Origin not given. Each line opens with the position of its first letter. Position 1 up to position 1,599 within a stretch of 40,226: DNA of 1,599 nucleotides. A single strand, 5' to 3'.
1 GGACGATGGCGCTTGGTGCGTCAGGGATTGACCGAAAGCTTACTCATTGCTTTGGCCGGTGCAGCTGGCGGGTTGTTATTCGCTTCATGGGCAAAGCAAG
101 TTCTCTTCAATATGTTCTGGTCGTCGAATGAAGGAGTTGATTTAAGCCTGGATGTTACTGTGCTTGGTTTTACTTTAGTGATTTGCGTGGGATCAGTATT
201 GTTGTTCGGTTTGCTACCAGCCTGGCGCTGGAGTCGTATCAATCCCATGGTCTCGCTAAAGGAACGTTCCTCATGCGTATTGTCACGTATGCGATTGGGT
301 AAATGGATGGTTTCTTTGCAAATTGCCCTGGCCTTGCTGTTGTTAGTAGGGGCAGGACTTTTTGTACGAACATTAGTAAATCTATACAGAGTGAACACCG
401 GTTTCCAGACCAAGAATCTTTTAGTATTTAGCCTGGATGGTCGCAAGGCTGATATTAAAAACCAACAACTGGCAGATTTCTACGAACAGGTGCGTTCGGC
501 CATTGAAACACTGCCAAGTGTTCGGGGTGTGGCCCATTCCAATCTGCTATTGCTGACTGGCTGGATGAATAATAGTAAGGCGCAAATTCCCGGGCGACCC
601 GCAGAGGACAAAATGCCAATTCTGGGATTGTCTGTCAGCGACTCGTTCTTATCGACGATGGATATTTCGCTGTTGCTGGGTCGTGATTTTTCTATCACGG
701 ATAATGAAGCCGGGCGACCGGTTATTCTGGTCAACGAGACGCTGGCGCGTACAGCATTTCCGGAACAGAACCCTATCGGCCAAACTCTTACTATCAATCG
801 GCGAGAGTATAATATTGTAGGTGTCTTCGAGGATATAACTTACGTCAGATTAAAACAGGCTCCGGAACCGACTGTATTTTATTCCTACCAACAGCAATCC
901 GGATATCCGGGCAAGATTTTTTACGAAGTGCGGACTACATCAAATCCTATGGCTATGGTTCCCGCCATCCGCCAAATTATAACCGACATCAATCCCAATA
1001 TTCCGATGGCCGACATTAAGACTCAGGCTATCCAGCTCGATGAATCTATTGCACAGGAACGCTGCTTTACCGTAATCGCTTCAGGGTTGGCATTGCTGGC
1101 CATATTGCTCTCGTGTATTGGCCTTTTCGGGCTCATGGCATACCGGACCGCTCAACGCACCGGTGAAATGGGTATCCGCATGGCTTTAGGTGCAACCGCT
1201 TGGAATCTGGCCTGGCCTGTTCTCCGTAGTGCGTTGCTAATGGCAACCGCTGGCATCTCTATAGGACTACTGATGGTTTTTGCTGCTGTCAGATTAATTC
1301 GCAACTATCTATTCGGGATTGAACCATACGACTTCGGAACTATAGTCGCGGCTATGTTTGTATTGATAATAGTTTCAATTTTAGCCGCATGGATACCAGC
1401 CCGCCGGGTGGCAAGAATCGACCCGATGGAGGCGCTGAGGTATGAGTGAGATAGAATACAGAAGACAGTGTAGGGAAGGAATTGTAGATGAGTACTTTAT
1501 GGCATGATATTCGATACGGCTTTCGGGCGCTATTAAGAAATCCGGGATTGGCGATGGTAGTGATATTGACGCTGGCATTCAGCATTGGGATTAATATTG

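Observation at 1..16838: Six tandem fused-dimer MacB/FtsX (ADOP-like) permeases served by one ATPase gene and one TolC-like lipoprotein, with no adaptor gene in view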

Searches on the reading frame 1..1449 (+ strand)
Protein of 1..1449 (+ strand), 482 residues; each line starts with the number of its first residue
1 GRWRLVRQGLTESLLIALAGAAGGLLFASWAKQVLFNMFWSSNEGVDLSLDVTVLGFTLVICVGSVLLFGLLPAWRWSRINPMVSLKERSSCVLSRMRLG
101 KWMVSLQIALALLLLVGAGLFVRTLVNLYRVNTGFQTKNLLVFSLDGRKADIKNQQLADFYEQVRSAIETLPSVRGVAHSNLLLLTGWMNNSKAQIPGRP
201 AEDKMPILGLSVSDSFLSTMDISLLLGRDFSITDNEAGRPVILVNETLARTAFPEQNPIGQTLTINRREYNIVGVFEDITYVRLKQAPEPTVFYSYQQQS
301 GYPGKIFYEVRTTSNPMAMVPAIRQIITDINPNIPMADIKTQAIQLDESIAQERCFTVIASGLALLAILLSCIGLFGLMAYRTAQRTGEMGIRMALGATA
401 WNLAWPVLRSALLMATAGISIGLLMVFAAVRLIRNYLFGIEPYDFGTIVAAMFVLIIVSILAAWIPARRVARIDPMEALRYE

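Call 4: search_protein_families(library=pfam, proteins=[window:13-1449:+], max_evalue=0.01)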
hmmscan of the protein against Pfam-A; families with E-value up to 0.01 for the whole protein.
window:13-1449:+ (478 aa): 2 families
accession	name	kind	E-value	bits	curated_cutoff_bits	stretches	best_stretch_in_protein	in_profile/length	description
PF02687.27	FtsX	-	7e-18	65.3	25.5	2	359-471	3-120/120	FtsX-like permease C-terminal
PF12704.14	MacB_PCD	-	1.2e-15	58.8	27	1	105-320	9-205/207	MacB-like periplasmic core domain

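Call 5: search_protein_families(library=ncbifam, proteins=[window:13-1449:+], max_evalue=0.01)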
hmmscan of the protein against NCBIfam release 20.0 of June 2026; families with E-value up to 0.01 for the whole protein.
window:13-1449:+ (478 aa): 5 families
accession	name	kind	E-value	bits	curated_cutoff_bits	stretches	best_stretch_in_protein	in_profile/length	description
TIGR03434.1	ADOP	subfamily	1.1e-147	493.5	622.3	1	1-478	317-803/803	ADOP family duplicated permease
NF007826.0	PRK10535.1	equivalog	1.6e-12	46.5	966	1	208-476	372-646/648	macrolide ABC transporter ATP-binding protein/permease MacB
NF038008.1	ABC_perm_DarB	equivalog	4.1e-05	21.7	700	0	49-155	366-472/777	darobactin export ABC transporter permease subunit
TIGR02212.1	lolCE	equivalog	4.7e-05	22.5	362.45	1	443-478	376-411/411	lipoprotein-releasing ABC transporter permease subunit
NF008076.0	PRK10814.1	exception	0.0015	17.7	473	0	444-478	365-399/399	lipoprotein-releasing ABC transporter permease subunit LolC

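Call 12: find_related_loci(query=window:1-1449:+, collection=genome_contigs, flank=10000)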
Query window:1-1449:+ (482 aa) in genome_contigs; peptide patterns used: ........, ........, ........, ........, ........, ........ (x = any residue, [..] = any of these).
46 stretches matched a pattern; 2 encode a relative of the query (tblastn E <= 1e-3); 2 distinct loci.
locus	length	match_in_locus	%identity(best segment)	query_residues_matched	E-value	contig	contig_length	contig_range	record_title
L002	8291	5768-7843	89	1-482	0e+0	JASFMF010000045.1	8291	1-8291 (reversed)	MAG: Phycisphaerales bacterium isolate D0817M20remetaG_sub_Bin_694 D0817M20remetaG_FD_scaffold_1841_c1, whole genome sho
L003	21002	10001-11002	25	139-480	3e-13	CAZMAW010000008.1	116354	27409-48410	MAG TPA_asm: uncultured Candidatus Microthrix sp. isolate SRP077602_co4_544 genome assembly, contig: NODE_139_length_116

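Call 16: search_protein_families(library=pfam, proteins=[L002:83-2092:+, L002:2138-4573:+, L002:4644-5372:+, L002:5369-7846:+], max_evalue=0.001)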
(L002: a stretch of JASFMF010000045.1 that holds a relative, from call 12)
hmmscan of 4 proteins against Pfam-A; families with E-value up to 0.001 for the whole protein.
L002:83-2092:+ (669 aa): 2 families
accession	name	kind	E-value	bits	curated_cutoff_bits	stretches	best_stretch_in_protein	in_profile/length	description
PF02687.27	FtsX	-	5.9e-30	104.2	25.5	2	548-660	1-118/120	FtsX-like permease C-terminal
PF12704.14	MacB_PCD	-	1e-22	81.9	27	2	292-513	11-203/207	MacB-like periplasmic core domain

L002:2138-4573:+ (811 aa): 2 families
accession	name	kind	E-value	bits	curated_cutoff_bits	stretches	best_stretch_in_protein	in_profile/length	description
PF12704.14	MacB_PCD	-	3.2e-37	129.3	27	2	22-241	1-206/207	MacB-like periplasmic core domain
PF02687.27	FtsX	-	1.5e-23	83.6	25.5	2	691-804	2-120/120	FtsX-like permease C-terminal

L002:4644-5372:+ (242 aa): 5 families
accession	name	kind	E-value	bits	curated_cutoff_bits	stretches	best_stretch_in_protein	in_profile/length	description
PF00005.33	ABC_tran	-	1.1e-35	123.6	25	1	35-183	1-136/137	ABC transporter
PF02463.25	SMC_N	-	3.8e-06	26.9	40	1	46-228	25-212/220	RecF/RecN/SMC N terminal domain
PF13304.12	AAA_21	-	6.9e-06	26.8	27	0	49-75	3-26/304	AAA domain, putative AbiEii toxin, Type IV TA system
PF03215.21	Rad17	-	5.3e-05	23.7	23.8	1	28-68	29-68/186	Rad17 P-loop domain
PF13555.12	AAA_29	-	0.00043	20.4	27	1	34-72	11-50/61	P-loop containing region of AAA domain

L002:5369-7846:+ (825 aa): 2 families
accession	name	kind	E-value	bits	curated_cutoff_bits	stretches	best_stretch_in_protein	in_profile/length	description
PF12704.14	MacB_PCD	-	3.3e-32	112.9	27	2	23-261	1-204/207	MacB-like periplasmic core domain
PF02687.27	FtsX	-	8.1e-25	87.7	25.5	2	706-818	3-120/120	FtsX-like permease C-terminal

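Call 19: find_related_loci(query=L002:83-2092:+, collection=metagenome_contigs, flank=10000)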
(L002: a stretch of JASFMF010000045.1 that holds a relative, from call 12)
Query L002:83-2092:+ (669 aa) in metagenome_contigs; peptide patterns used: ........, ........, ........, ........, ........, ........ (x = any residue, [..] = any of these).
83 stretches matched a pattern; 7 encode a relative of the query (tblastn E <= 1e-3); 7 distinct loci.
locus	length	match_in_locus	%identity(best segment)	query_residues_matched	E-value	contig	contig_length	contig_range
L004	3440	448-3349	32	1-669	6e-94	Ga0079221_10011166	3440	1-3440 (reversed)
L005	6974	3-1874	31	64-669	5e-84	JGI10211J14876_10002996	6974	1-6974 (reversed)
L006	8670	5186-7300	30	2-669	7e-76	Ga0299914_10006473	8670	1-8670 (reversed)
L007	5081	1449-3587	30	2-669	1e-66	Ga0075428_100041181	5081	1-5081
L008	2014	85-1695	31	140-669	5e-57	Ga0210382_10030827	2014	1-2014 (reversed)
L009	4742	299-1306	33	339-669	3e-41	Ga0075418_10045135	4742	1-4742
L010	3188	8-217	49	600-669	2e-9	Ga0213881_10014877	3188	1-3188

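Call 23: find_homologous_proteins(query=L002:4665-5372:+, max_evalue=1e-40)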
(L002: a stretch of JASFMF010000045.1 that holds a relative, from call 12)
Query L002:4665-5372:+ (235 aa): 8000 proteins with E <= 1e-40 among 8000 candidates; the best 120 are listed.
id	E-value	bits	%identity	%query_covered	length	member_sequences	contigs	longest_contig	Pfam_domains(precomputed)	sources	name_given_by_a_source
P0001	1.6e-147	507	97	100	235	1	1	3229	PF00005.34,PF02463.26,PF03215.22,PF13304.13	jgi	jgi:putative ABC transport system ATP-binding protein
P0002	2.8e-146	503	97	100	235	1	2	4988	PF00005.34,PF02463.26,PF13304.13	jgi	jgi:putative ABC transport system ATP-binding protein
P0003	4.3e-145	499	97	99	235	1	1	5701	PF00005.34,PF02463.26,PF13304.13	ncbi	-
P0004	8.4e-141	485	94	100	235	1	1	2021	PF00005.34,PF02463.26,PF13304.13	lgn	-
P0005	9.0e-140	481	94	99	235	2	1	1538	PF00005.34,PF03215.22,PF13304.13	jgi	jgi:putative ABC transport system ATP-binding protein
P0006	6.4e-139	479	94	99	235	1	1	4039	PF00005.34,PF02463.26,PF13304.13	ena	-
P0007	1.8e-134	464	91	99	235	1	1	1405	PF00005.34,PF02463.26,PF13304.13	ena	-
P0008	5.9e-134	462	89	100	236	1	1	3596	PF00005.34,PF02463.26,PF13304.13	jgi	jgi:putative ABC transport system ATP-binding protein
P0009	1.2e-132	458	90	99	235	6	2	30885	PF00005.34,PF02463.26,PF13304.13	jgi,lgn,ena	-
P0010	7.5e-132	456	89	100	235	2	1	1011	PF00005.34,PF02463.26,PF13304.13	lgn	-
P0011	2.0e-131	454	89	99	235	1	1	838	PF00005.34,PF02463.26,PF13304.13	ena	-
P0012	4.0e-131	453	90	97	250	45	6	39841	PF00005.34,PF02463.26,PF13304.13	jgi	jgi:putative ABC transport system ATP-binding protein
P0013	4.8e-131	453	86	100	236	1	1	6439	PF00005.34,PF02463.26,PF13304.13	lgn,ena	-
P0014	2.6e-130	451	89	97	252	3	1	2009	PF00005.34,PF02463.26,PF13304.13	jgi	-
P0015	3.1e-130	450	88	97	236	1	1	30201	PF00005.34,PF02463.26,PF13304.13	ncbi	-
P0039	1.3e-127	442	85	100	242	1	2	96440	PF00005.34,PF02463.26,PF13304.13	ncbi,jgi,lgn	-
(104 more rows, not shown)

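Call 24: find_encoding_contigs(protein=P0009, flank=10000, max_places=3)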
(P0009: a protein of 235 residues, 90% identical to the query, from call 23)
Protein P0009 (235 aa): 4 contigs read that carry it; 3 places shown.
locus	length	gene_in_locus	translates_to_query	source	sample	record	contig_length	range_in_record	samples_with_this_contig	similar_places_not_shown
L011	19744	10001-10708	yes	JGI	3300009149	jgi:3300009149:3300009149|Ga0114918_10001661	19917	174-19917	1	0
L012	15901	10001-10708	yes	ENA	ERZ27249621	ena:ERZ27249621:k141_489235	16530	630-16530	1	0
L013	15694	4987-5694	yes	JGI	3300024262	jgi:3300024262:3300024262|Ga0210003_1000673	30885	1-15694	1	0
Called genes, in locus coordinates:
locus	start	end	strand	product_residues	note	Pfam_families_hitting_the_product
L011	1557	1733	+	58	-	-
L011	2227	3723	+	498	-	PF00072:Response_reg, PF00158:Sigma54_activat, PF14532:Sigma54_activ_2, PF07728:AAA_5 (weak), PF25601:AAA_lid_14, PF02954:HTH_8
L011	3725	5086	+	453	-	PF00512:HisKA (weak), PF02518:HATPase_c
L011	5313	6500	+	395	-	-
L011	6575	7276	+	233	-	PF00005:ABC_tran, PF13304:AAA_21 (faint)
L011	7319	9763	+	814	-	PF12704:MacB_PCD, PF02687:FtsX, PF12704:MacB_PCD, PF02687:FtsX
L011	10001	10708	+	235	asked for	PF00005:ABC_tran, PF02463:SMC_N (weak), PF13304:AAA_21 (faint)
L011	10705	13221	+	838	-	PF12704:MacB_PCD, PF02687:FtsX, PF12704:MacB_PCD, PF02687:FtsX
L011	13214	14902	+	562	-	PF02321:OEP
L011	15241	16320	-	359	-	PF13358:DDE_3 (faint), PF13565:HTH_32, PF13683:rve_3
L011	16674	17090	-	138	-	PF11969:DcpS_C, PF01230:HIT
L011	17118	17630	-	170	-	PF01196:Ribosomal_L17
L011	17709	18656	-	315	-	PF01193:RNA_pol_L, PF01000:RNA_pol_A_bac, PF03118:RNA_pol_A_CTD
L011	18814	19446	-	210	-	PF00163:Ribosomal_S4, PF22421:SYY_C-terminal (weak), PF01479:S4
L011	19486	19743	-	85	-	?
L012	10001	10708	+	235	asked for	PF00005:ABC_tran, PF02463:SMC_N (weak), PF13304:AAA_21 (faint)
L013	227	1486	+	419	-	-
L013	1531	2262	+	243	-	PF00005:ABC_tran, PF13304:AAA_21 (faint)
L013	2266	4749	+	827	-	PF12704:MacB_PCD, PF02687:FtsX, PF12704:MacB_PCD, PF02687:FtsX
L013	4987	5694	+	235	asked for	PF00005:ABC_tran, PF02463:SMC_N (weak), PF13304:AAA_21 (faint)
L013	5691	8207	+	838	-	PF12704:MacB_PCD, PF02687:FtsX, PF12704:MacB_PCD, PF02687:FtsX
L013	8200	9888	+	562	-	PF02321:OEP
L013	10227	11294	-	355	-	PF13358:DDE_3 (faint), PF13565:HTH_32, PF13683:rve_3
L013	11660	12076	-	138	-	PF11969:DcpS_C, PF01230:HIT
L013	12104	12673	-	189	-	PF01196:Ribosomal_L17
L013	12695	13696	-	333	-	PF01193:RNA_pol_L, PF01000:RNA_pol_A_bac, PF03118:RNA_pol_A_CTD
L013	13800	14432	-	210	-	PF00163:Ribosomal_S4, PF22421:SYY_C-terminal (weak), PF01479:S4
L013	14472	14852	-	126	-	PF00411:Ribosomal_S11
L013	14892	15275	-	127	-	PF00416:Ribosomal_S13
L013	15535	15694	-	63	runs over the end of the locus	PF01176:eIF-1a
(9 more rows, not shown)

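Call 25: find_encoding_contigs(protein=P0039, flank=10000, max_places=2)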
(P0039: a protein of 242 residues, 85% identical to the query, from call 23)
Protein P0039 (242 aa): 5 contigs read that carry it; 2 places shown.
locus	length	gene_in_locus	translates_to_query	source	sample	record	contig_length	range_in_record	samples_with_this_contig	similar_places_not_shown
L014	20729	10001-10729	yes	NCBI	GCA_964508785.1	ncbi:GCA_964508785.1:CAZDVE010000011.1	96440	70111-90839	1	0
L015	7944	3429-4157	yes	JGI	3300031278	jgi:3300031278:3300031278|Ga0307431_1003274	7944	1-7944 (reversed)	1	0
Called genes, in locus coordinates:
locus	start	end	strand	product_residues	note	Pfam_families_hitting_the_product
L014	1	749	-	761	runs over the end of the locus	-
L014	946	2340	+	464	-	PF00202:Aminotran_3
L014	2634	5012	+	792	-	PF12704:MacB_PCD, PF02687:FtsX, PF12704:MacB_PCD, PF02687:FtsX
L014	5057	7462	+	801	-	PF12704:MacB_PCD, PF02687:FtsX, PF12704:MacB_PCD, PF02687:FtsX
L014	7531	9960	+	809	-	PF12704:MacB_PCD, PF02687:FtsX, PF12704:MacB_PCD, PF02687:FtsX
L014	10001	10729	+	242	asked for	PF02463:SMC_N (weak), PF00005:ABC_tran, PF13304:AAA_21 (faint)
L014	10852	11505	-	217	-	-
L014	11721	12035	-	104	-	-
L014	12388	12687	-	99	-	-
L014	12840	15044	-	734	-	PF03422:CBM_6, PF18099:CBM_35_2, PF24108:DUF7383 (faint), PF03422:CBM_6, PF18099:CBM_35_2 (weak)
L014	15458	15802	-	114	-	-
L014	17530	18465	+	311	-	-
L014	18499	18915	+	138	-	PF01402:RHH_1, PF08753:NikR_C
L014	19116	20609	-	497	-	PF00370:FGGY_N, PF02782:FGGY_C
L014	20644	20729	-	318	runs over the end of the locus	PF02779:Transket_pyr, PF02780:Transketolase_C, PF22613:Transketolase_C_1 (faint)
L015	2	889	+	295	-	?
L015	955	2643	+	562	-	PF12704:MacB_PCD, PF02687:FtsX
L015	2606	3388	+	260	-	PF12704:MacB_PCD (weak), PF02687:FtsX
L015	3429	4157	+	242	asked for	PF02463:SMC_N (weak), PF00005:ABC_tran, PF13304:AAA_21 (faint)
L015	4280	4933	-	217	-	-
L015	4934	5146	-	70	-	-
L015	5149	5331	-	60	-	-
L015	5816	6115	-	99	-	-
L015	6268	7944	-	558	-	?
